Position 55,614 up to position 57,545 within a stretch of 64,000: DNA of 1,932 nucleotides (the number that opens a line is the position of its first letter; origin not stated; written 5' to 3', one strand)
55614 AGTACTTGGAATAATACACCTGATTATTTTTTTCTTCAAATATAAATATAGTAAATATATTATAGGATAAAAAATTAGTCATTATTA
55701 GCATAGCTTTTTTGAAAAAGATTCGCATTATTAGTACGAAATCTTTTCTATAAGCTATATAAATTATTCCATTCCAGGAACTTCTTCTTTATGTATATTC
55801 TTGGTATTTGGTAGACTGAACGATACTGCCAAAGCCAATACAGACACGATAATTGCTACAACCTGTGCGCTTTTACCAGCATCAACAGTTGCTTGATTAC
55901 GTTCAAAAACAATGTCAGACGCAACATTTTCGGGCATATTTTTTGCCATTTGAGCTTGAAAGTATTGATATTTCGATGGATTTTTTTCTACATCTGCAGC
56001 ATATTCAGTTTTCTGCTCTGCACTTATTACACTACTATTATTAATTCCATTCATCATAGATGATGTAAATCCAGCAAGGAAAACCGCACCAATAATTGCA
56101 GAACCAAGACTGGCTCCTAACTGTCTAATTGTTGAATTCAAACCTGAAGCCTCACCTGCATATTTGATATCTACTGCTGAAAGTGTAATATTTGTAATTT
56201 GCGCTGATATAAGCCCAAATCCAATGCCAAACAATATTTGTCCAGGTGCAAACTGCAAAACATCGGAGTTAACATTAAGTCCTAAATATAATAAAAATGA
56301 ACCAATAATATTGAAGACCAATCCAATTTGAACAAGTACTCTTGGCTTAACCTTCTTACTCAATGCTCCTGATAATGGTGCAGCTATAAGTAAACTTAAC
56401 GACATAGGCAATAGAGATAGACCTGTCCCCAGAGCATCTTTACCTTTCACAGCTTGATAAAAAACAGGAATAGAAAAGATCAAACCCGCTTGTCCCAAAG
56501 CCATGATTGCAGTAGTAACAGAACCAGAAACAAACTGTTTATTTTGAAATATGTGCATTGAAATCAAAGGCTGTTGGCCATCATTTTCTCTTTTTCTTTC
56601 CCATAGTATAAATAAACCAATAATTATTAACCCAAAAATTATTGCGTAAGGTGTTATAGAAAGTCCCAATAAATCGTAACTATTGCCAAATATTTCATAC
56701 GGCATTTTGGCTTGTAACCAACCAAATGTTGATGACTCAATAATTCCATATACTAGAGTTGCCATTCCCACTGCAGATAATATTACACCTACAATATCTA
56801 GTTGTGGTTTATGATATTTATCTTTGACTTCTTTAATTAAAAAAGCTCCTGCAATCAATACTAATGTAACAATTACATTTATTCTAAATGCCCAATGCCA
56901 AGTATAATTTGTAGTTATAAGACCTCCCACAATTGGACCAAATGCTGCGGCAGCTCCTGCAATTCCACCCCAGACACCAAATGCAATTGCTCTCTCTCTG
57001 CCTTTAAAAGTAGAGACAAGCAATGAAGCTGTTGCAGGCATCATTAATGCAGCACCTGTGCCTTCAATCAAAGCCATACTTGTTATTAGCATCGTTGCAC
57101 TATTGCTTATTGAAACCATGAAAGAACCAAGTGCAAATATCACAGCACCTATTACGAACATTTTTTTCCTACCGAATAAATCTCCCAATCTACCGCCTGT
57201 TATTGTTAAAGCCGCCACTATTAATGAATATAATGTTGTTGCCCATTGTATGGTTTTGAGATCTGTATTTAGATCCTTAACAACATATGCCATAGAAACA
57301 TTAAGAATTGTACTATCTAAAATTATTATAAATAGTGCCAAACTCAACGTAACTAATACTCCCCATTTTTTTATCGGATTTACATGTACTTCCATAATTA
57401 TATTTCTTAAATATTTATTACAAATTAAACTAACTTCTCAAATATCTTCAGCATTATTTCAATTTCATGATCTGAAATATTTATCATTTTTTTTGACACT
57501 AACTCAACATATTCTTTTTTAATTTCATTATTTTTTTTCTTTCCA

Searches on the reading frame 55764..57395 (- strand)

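Call 13: search_protein_families(library=pfam, proteins=[window:55764-57395:-], max_evalue=0.0001)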
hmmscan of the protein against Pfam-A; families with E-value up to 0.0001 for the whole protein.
window:55764-57395:- (543 aa): 2 families
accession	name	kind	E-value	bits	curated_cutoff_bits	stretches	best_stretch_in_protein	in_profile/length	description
PF07690.21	MFS_1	-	3e-52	178.1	33.4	1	17-431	1-346/347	Major Facilitator Superfamily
PF05977.19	MFS_3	-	8.7e-08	31.5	27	1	22-205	20-207/524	Transmembrane secretion effector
